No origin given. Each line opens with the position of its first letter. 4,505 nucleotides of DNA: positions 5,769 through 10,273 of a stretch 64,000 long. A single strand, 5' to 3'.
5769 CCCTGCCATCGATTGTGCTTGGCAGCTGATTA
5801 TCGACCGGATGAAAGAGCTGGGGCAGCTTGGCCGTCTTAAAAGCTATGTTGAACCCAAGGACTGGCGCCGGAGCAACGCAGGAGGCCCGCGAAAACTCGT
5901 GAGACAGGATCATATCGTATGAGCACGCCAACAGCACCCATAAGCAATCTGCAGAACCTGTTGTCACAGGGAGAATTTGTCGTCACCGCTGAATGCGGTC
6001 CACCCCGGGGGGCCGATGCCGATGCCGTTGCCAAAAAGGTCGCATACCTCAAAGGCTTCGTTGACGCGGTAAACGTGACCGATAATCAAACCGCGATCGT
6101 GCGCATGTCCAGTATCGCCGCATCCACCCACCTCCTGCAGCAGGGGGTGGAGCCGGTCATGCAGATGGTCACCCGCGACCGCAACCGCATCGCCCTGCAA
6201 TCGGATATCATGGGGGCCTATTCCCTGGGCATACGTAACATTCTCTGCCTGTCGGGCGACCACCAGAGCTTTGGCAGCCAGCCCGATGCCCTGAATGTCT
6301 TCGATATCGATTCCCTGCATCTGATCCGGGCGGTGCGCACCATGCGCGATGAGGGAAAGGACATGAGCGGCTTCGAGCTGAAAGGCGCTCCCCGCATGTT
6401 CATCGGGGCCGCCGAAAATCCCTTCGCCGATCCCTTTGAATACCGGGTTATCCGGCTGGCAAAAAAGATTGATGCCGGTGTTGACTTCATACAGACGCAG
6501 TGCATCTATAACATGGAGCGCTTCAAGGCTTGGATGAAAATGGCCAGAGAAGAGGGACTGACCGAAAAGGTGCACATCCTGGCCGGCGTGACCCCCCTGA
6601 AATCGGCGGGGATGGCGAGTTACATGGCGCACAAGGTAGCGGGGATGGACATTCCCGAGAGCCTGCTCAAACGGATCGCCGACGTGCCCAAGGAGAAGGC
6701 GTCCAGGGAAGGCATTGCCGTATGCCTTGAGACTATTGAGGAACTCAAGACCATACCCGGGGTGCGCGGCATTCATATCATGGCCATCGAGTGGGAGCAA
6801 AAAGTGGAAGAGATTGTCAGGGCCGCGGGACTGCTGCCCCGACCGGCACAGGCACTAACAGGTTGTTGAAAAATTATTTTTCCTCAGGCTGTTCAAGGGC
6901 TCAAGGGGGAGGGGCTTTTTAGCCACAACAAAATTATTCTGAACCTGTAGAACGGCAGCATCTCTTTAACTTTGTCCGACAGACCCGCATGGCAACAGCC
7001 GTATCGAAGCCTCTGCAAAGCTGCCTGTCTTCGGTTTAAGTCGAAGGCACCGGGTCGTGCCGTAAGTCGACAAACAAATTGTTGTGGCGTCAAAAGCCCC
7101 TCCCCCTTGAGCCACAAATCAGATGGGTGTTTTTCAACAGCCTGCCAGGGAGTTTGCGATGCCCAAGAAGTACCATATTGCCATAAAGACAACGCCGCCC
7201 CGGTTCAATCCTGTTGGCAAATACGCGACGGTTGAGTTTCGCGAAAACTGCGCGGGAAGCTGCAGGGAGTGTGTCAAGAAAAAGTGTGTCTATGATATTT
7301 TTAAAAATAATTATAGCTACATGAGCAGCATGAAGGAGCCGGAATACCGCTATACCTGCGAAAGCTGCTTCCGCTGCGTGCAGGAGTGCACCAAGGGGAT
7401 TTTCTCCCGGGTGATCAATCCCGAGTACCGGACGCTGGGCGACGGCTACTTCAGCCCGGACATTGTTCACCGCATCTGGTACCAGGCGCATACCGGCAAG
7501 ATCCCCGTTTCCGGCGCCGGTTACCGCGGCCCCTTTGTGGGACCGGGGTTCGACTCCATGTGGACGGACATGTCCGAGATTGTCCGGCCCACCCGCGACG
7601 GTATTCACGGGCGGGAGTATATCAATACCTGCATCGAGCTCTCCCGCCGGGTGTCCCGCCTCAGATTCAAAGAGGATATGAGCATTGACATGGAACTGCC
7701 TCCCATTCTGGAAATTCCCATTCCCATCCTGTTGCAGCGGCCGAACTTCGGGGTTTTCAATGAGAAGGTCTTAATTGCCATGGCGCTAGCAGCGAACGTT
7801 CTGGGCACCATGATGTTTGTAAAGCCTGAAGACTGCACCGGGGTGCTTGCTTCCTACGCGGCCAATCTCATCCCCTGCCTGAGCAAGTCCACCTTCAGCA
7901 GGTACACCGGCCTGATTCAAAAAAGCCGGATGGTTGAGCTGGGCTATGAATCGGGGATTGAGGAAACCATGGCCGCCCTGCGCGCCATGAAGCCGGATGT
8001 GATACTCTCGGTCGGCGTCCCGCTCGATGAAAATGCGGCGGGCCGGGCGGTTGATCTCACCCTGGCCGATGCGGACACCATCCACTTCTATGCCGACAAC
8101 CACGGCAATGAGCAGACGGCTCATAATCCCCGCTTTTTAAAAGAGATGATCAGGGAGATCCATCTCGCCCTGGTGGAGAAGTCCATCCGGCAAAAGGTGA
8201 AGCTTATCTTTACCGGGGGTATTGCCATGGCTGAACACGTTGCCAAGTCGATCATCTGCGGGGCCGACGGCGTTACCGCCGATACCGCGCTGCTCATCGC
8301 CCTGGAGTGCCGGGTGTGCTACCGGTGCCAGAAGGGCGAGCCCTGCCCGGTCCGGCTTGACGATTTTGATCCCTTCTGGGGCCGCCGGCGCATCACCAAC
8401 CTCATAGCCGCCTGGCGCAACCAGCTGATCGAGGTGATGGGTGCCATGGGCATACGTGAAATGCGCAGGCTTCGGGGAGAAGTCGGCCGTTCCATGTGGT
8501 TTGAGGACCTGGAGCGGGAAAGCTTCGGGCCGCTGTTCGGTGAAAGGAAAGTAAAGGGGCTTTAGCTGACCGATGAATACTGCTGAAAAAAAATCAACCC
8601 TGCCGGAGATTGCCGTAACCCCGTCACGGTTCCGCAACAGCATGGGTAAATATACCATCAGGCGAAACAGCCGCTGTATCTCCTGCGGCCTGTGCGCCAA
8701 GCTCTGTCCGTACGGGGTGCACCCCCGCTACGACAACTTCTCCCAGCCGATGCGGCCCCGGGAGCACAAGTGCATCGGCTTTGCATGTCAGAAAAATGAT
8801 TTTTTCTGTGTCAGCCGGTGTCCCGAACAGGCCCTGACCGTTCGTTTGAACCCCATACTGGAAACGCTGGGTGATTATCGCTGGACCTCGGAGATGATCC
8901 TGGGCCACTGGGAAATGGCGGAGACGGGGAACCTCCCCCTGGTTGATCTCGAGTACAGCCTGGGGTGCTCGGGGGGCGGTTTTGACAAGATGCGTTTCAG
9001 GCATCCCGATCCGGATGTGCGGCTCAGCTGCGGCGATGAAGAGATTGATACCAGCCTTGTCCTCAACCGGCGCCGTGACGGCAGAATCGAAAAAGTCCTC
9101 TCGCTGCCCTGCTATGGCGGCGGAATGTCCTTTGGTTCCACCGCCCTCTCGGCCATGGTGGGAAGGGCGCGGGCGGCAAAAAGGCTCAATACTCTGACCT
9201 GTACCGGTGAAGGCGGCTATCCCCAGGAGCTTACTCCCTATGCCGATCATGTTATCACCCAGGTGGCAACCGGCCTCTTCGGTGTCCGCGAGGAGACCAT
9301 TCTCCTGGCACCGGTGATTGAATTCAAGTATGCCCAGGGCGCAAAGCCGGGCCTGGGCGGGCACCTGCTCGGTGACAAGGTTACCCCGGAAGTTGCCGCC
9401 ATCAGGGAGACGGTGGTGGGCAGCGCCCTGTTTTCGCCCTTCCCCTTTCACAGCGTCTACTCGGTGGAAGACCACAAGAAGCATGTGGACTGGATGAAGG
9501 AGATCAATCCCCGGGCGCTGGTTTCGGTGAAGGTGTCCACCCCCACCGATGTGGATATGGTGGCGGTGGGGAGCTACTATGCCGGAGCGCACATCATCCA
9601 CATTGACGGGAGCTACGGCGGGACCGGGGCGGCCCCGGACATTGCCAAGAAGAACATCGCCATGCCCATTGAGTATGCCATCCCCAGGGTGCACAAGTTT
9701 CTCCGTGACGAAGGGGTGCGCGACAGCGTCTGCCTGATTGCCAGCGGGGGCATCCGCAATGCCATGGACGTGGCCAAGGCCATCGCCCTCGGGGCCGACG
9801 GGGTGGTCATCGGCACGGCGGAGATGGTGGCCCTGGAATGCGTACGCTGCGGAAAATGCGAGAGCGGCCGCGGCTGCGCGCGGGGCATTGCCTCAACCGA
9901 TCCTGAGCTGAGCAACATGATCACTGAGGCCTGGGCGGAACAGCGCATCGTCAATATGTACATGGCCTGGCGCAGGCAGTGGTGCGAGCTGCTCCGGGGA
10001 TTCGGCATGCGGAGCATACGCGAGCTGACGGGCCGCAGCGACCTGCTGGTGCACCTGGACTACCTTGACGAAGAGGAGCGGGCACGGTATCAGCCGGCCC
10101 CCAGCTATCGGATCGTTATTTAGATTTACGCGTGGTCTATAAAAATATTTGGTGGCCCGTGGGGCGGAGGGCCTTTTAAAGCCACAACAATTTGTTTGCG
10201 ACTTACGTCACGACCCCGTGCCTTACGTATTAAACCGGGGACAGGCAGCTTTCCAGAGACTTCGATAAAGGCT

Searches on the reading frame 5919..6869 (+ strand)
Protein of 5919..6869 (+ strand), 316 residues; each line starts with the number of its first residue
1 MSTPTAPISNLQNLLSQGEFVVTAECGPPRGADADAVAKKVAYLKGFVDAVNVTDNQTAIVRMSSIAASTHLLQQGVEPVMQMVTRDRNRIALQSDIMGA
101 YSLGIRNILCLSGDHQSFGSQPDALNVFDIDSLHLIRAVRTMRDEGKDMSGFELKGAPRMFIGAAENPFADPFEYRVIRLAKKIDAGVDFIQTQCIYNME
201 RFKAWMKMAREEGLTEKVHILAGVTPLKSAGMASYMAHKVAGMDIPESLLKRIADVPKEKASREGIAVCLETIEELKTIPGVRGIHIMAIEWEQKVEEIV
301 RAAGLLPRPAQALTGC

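Call 12: search_protein_families(library=pfam, proteins=[window:5919-6869:+])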
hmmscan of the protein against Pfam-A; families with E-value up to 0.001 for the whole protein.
window:5919-6869:+ (316 aa): 1 family
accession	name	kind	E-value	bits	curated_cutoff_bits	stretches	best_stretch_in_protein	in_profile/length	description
PF02219.23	MTHFR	-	1.7e-40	139.6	24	1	11-303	2-286/287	Methylenetetrahydrofolate reductase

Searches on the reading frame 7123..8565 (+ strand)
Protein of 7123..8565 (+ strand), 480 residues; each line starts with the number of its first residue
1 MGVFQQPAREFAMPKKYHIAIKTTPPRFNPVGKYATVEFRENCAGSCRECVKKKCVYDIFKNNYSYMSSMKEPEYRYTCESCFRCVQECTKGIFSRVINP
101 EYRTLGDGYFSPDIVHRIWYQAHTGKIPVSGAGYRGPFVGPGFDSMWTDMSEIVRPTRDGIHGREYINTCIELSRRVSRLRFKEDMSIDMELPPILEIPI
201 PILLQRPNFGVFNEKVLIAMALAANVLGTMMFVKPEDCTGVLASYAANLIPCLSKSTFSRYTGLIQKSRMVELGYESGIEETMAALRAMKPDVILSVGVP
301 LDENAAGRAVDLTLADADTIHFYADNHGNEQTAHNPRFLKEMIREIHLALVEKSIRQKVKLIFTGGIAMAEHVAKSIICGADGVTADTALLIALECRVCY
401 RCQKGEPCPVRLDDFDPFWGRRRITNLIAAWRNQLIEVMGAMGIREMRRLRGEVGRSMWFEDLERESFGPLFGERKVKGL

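Call 12: search_protein_families(library=pfam, proteins=[window:7123-8565:+])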
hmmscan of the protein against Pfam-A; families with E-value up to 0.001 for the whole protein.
window:7123-8565:+ (480 aa): 3 families
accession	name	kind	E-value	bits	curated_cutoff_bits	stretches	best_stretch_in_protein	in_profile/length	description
PF01645.23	Glu_synthase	-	8.3e-15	55.3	20.4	1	343-444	260-368/369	Conserved region in glutamate synthase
PF04898.20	Glu_syn_central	-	0.00059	19.8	22.8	1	342-448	172-263/277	Glutamate synthase central domain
PF01070.24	FMN_dh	-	0.00072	19.1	24.9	0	348-395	263-310/350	FMN-dependent dehydrogenase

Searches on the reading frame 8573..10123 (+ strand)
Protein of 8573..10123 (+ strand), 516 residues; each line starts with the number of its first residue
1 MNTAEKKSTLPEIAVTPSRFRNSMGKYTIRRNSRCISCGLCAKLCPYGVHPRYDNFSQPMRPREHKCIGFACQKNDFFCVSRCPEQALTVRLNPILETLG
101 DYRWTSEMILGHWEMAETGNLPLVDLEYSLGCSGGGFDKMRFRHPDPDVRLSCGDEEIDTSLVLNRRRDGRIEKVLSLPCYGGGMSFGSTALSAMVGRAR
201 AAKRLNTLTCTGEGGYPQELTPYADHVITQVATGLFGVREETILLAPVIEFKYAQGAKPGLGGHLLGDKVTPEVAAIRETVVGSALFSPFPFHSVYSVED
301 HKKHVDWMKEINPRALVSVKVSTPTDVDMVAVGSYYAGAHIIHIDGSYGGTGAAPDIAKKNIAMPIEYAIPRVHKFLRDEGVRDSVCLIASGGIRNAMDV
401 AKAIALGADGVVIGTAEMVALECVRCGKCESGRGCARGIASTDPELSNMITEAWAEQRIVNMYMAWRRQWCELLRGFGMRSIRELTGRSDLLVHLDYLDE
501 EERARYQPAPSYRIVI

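Call 12: search_protein_families(library=pfam, proteins=[window:8573-10123:+])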
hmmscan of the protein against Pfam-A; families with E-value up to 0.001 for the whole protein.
window:8573-10123:+ (516 aa): 10 families
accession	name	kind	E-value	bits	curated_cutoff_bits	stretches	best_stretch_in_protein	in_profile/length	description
PF01645.23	Glu_synthase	-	1.4e-90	304.6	20.4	1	176-479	65-368/369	Conserved region in glutamate synthase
PF12838.12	Fer4_7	-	3.8e-08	34.1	27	1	24-49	28-52/52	4Fe-4S dicluster domain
PF13187.11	Fer4_9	-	2.6e-07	31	27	1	34-87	1-51/52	4Fe-4S dicluster domain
PF01070.24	FMN_dh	-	3.2e-07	30.1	24.9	1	382-422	270-310/350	FMN-dependent dehydrogenase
PF03060.21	NMO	-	2.7e-06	27.5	28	1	339-423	157-231/331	Nitronate monooxygenase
PF00478.31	IMPDH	-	2.7e-06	27.1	25.6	1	361-415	187-237/345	IMP dehydrogenase / GMP reductase domain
PF13534.11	Fer4_17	-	2.3e-05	25.3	22.2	0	21-49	35-60/61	4Fe-4S dicluster domain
PF00037.32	Fer4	-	2.8e-05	24.2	21.1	1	33-48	6-21/24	4Fe-4S binding domain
PF13237.11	Fer4_10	-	0.00056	20.2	25.5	0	30-84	4-53/53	4Fe-4S dicluster domain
PF00977.27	His_biosynth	-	0.00088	19.2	23.6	0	390-457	78-143/228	Histidine biosynthesis protein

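Call 57: find_homologous_proteins(query=window:8573-10123:+, max_evalue=1e-100)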
Query window:8573-10123:+ (516 aa): 5977 proteins with E <= 1e-100 among 8000 candidates; the best 120 are listed.
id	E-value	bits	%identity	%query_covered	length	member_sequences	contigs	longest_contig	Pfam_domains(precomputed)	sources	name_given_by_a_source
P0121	0.0e+0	1172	96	100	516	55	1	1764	PF01070.25,PF00478.32,PF03060.22,PF12838.13,PF13187.12,PF01645.24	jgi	jgi:glutamate synthase domain-containing protein 2/ferredoxin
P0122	0.0e+0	1043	84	100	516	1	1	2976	PF01070.25,PF00478.32,PF03060.22,PF12838.13,PF13187.12,PF01645.24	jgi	-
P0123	0.0e+0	1034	85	98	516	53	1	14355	PF01070.25,PF00478.32,PF03060.22,PF12838.13,PF13187.12,PF01645.24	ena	-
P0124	0.0e+0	1031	83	100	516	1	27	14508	PF01070.25,PF00478.32,PF03060.22,PF00037.33,PF12838.13,PF13534.12,PF13187.12,PF01645.24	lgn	-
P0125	0.0e+0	1010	82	99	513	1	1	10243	PF01070.25,PF00478.32,PF03060.22,PF12838.13,PF13187.12,PF01645.24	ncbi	ncbi:glutamate synthase-related protein [Thermodesulfobacteriota bacterium]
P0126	0.0e+0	1009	80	100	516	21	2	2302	PF01070.25,PF00478.32,PF03060.22,PF00037.33,PF12838.13,PF13187.12,PF01645.24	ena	-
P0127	0.0e+0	1009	83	98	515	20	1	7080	PF01070.25,PF00478.32,PF03060.22,PF00037.33,PF12838.13,PF13534.12,PF13187.12,PF01645.24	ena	-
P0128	1.5e-298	1009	81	100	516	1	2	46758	PF01070.25,PF00478.32,PF03060.22,PF00037.33,PF12838.13,PF13187.12,PF01645.24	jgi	-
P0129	1.9e-298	1008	81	100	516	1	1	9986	PF01070.25,PF00478.32,PF03060.22,PF00037.33,PF12838.13,PF13534.12,PF13187.12,PF01645.24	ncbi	-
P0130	2.0e-298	1008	81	100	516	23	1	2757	PF01070.25,PF00478.32,PF03060.22,PF00037.33,PF12838.13,PF13534.12,PF13237.12,PF13187.12,PF01645.24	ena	-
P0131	2.3e-298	1008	81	100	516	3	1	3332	PF01070.25,PF00478.32,PF03060.22,PF00037.33,PF12838.13,PF13534.12,PF13237.12,PF13187.12,PF01645.24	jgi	-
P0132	2.4e-298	1008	81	100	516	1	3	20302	PF01070.25,PF03060.22,PF00037.33,PF12838.13,PF13187.12,PF01645.24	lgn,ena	-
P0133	3.6e-298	1007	81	100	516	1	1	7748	PF01070.25,PF03060.22,PF00037.33,PF12838.13,PF13187.12,PF01645.24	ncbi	ncbi:MAG: glutamate synthase-related protein [Syntrophobacteria bacterium]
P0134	6.6e-298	1007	82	98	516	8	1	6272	PF01070.25,PF00478.32,PF03060.22,PF00037.33,PF12838.13,PF13237.12,PF13187.12,PF01645.24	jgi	jgi:glutamate synthase domain-containing protein 2/NAD-dependent dihydropyrimidine dehydrogenase Pre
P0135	7.3e-298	1006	81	99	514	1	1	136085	PF01070.25,PF00478.32,PF03060.22,PF00037.33,PF12838.13,PF13534.12,PF00977.28,PF13187.12,PF01645.24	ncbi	-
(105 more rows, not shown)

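Call 58: find_encoding_contigs(protein=P0121, flank=1500, max_places=3)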
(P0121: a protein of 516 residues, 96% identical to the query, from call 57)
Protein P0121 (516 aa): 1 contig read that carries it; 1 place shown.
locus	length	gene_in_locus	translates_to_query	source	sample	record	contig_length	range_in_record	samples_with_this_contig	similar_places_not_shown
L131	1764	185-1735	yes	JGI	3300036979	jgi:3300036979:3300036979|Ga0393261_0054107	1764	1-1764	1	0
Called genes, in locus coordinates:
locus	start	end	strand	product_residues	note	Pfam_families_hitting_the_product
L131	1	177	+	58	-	?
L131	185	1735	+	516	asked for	PF12838:Fer4_7 (faint), PF13187:Fer4_9 (weak), PF01645:Glu_synthase, PF00478:IMPDH (weak), PF03060:NMO (weak), PF01070:FMN_dh (weak)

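Call 59: find_encoding_contigs(protein=P0123, flank=1500, max_places=2)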
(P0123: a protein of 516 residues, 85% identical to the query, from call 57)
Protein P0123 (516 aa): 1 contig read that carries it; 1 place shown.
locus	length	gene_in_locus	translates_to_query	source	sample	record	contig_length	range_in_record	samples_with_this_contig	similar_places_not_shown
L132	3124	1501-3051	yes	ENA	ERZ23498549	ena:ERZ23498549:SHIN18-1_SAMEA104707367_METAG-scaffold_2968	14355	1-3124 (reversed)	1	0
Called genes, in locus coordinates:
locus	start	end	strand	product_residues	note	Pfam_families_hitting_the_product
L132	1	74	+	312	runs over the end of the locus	PF02219:MTHFR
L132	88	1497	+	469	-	PF01645:Glu_synthase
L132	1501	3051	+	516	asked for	PF12838:Fer4_7 (faint), PF13187:Fer4_9 (faint), PF01645:Glu_synthase, PF00478:IMPDH (weak), PF03060:NMO (weak), PF01070:FMN_dh (weak)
